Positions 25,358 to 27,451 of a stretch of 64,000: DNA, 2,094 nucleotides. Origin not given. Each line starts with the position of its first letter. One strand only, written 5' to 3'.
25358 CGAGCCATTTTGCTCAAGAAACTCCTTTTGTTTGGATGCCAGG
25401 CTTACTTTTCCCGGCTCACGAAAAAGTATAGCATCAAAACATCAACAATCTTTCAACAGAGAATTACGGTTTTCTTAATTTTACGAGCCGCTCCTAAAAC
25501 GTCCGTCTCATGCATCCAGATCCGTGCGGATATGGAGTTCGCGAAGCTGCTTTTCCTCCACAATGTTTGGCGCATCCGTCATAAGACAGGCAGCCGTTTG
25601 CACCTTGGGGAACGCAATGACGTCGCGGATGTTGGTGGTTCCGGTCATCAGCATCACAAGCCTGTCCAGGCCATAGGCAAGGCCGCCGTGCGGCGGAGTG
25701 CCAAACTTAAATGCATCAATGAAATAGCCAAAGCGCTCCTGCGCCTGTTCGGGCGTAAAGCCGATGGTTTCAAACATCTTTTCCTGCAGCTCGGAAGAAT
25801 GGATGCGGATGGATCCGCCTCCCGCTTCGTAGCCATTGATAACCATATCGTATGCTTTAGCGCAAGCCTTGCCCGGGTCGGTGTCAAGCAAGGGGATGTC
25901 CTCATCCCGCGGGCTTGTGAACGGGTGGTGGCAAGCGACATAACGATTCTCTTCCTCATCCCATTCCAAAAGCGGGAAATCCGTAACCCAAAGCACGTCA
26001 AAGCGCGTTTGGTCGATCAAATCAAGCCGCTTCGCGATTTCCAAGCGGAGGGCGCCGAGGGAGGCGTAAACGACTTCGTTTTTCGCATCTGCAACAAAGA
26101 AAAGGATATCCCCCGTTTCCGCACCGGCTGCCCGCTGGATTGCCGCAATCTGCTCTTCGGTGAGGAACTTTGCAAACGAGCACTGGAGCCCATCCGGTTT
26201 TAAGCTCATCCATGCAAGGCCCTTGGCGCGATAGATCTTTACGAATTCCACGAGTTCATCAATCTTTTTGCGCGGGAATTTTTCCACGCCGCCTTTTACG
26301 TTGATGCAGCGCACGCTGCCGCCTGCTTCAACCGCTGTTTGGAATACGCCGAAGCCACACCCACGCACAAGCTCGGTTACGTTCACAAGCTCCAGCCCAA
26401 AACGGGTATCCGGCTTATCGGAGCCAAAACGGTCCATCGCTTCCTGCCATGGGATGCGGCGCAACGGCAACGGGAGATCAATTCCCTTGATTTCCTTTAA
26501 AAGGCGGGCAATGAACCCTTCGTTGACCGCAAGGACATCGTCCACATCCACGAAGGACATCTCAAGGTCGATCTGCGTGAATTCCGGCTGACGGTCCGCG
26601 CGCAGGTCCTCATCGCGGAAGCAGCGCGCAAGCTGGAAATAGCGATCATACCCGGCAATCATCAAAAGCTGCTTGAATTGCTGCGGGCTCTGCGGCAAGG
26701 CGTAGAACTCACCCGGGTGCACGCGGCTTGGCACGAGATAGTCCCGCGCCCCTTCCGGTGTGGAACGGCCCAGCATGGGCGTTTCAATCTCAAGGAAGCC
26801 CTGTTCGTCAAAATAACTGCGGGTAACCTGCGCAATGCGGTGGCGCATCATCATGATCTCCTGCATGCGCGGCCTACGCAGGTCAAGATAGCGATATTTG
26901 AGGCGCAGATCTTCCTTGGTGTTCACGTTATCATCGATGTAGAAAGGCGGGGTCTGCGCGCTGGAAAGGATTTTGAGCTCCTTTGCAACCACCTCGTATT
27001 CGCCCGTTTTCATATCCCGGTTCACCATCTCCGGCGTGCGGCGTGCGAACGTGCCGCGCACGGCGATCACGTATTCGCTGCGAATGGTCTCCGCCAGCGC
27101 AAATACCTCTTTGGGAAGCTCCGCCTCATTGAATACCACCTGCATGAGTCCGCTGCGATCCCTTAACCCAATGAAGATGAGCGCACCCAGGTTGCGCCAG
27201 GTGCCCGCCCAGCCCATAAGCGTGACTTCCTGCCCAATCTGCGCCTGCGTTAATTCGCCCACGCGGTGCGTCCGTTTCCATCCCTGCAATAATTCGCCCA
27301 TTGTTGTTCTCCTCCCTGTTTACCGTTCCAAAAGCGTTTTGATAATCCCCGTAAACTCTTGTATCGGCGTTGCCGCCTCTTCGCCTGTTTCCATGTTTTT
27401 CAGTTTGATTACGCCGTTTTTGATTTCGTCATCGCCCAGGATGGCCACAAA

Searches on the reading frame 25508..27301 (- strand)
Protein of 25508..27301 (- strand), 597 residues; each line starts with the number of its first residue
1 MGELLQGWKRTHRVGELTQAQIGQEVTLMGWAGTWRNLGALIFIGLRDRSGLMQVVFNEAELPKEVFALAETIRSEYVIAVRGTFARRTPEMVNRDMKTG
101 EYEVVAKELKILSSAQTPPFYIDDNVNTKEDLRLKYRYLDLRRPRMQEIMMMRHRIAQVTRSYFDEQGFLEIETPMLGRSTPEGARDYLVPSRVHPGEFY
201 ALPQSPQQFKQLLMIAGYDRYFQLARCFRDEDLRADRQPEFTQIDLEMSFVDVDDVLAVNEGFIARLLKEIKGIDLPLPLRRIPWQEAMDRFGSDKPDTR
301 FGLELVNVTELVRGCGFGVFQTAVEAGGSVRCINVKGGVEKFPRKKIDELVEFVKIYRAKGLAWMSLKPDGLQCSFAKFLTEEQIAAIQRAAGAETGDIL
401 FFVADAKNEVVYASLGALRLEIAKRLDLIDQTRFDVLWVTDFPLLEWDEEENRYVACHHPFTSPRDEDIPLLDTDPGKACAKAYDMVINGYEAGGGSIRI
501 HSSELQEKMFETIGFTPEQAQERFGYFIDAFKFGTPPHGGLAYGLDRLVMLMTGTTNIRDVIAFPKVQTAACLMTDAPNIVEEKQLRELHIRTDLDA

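Call 32: search_protein_families(library=ncbifam, max_evalue=0.00001, proteins=[window:25508-27301:-])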
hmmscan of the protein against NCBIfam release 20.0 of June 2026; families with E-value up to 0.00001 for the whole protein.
window:25508-27301:- (597 aa): 15 families
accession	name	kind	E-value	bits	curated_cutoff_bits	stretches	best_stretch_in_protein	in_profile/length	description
NF001750.0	PRK00476.1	equivalog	3.8e-259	860.9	443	1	9-594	4-587/590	aspartate--tRNA ligase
TIGR00459.1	aspS_bact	equivalog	1.6e-237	789.6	373.85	1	9-592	2-582/586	aspartate--tRNA ligase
NF009460.0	PRK12820.1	equivalog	4.4e-194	646.6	1379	1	14-591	26-615/723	bifunctional aspartyl-tRNA synthetase/aspartyl/glutamyl-tRNA amidotransferase subunit C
NF003483.0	PRK05159.1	equivalog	1.9e-73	247.8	353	2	9-272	3-259/438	aspartate--tRNA(Asn) ligase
TIGR00458.1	aspS_nondisc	equivalog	1.1e-70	238.8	368.4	2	16-272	5-254/428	aspartate--tRNA(Asn) ligase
NF001756.1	PRK00484.1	subfamily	1.6e-46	159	468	2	19-273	47-292/488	lysine--tRNA ligase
NF003037.0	PRK03932.1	equivalog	3.5e-46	158.1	414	2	17-271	10-262/451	asparagine--tRNA ligase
TIGR00499.1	lysS_bact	equivalog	3e-45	154.8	427.6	2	19-273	49-295/496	lysine--tRNA ligase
TIGR00457.1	asnS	equivalog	1.7e-42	145.8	342.6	2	19-271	12-264/455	asparagine--tRNA ligase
NF002821.0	PRK02983.1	equivalog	1e-35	123.1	742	2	8-264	644-892/1102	bifunctional lysylphosphatidylglycerol synthetase/lysine--tRNA ligase LysX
NF009101.0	PRK12445.1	subfamily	4.4e-31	108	1026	2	23-273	65-307/505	lysine--tRNA ligase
TIGR00462.1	genX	equivalog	3.2e-21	76.1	286.9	2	152-296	3-146/304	EF-P lysine aminoacylase EpmA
NF006828.0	PRK09350.1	equivalog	2.4e-17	63.2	264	2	148-258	14-129/325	elongation factor P--(R)-beta-lysine ligase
NF005052.0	PRK06462.1-1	equivalog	8e-17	61.3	368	1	132-272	29-174/353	asparagine synthetase A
NF005054.0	PRK06462.1-4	equivalog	2.4e-12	46.5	309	1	136-272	11-156/318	asparagine synthetase A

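Call 35: find_related_loci(query=window:25508-27301:-, collection=genome_contigs, flank=1000)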
Query window:25508-27301:- (597 aa) in genome_contigs; peptide patterns used: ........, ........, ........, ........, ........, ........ (x = any residue, [..] = any of these).
504 stretches matched a pattern; 401 encode a relative of the query (tblastn E <= 1e-3); the best 80 are kept; 80 distinct loci.
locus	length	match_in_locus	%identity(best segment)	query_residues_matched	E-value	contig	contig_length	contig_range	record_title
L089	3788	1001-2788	94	1-596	0e+0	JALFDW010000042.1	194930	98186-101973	MAG: bacterium isolate SUG591 k141_150503, whole genome shotgun sequence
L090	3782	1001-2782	95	1-594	0e+0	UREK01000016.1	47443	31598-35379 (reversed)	uncultured Clostridiales bacterium isolate UMGS922 genome assembly, contig: NODE_220_length_47443_cov_8.194564, whole ge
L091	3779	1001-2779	91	1-593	0e+0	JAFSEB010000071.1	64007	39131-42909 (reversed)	MAG: Clostridia bacterium isolate RGIG3058 Goat_Rectum-5__c547402, whole genome shotgun sequence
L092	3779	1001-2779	90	1-593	0e+0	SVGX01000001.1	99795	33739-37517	MAG: Clostridiales bacterium isolate SIG369 NODE_5154_length_99795_cov_1.598597, whole genome shotgun sequence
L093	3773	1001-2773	74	1-591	0e+0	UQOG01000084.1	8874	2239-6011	uncultured Clostridiales bacterium isolate UMGS474 genome assembly, contig: NODE_5691_length_8874_cov_6.008958, whole ge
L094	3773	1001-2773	74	1-591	0e+0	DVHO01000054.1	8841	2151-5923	MAG TPA_asm: Candidatus Pelethousia gallinarum isolate ChiHcec27-1353 ChiHcec27__C36392_L8841_SRR6323569, whole genome s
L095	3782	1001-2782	72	1-595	0e+0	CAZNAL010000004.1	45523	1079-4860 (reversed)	MAG TPA_asm: uncultured Oscillospiraceae bacterium isolate SRP294416_co1_778 genome assembly, contig: NODE_1202_length_4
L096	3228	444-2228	71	1-596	0e+0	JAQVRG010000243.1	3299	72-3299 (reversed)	MAG: Eubacteriales bacterium isolate STF1_245 NODE_135478_length_3299_cov_2.539723_Sandtown_F1, whole genome shotgun seq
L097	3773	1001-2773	72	1-591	0e+0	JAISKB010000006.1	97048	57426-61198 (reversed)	MAG: Christensenellaceae bacterium isolate Hs463_bin26 k119_1056113, whole genome shotgun sequence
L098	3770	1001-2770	72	1-591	0e+0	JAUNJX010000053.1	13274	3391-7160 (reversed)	MAG: Clostridia bacterium isolate S2R_St_10 NODE_1144_length_13274_cov_8.999924, whole genome shotgun sequence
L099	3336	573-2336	66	3-593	0e+0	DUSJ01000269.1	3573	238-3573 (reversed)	MAG TPA_asm: Clostridiaceae bacterium isolate AS04akNAM_121 43509_AS04, whole genome shotgun sequence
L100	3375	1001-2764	65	3-593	0e+0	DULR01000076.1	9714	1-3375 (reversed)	MAG TPA_asm: Clostridiaceae bacterium isolate AS04akNAM_130 31725_AS04, whole genome shotgun sequence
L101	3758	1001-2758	64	3-591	0e+0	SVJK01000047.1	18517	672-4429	MAG: Oscillospiraceae bacterium isolate SIG433 NODE_54805_length_18517_cov_2.142360, whole genome shotgun sequence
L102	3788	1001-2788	92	1-596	0e+0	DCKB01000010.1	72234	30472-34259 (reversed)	MAG TPA_asm: Christensenella sp. UBA1685 UBA1685_contig_2019, whole genome shotgun sequence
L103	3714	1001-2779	61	1-594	0e+0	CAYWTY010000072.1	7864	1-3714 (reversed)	MAG TPA_asm: uncultured Oscillospiraceae bacterium isolate SRP294416_co3_778 genome assembly, contig: NODE_20867_length_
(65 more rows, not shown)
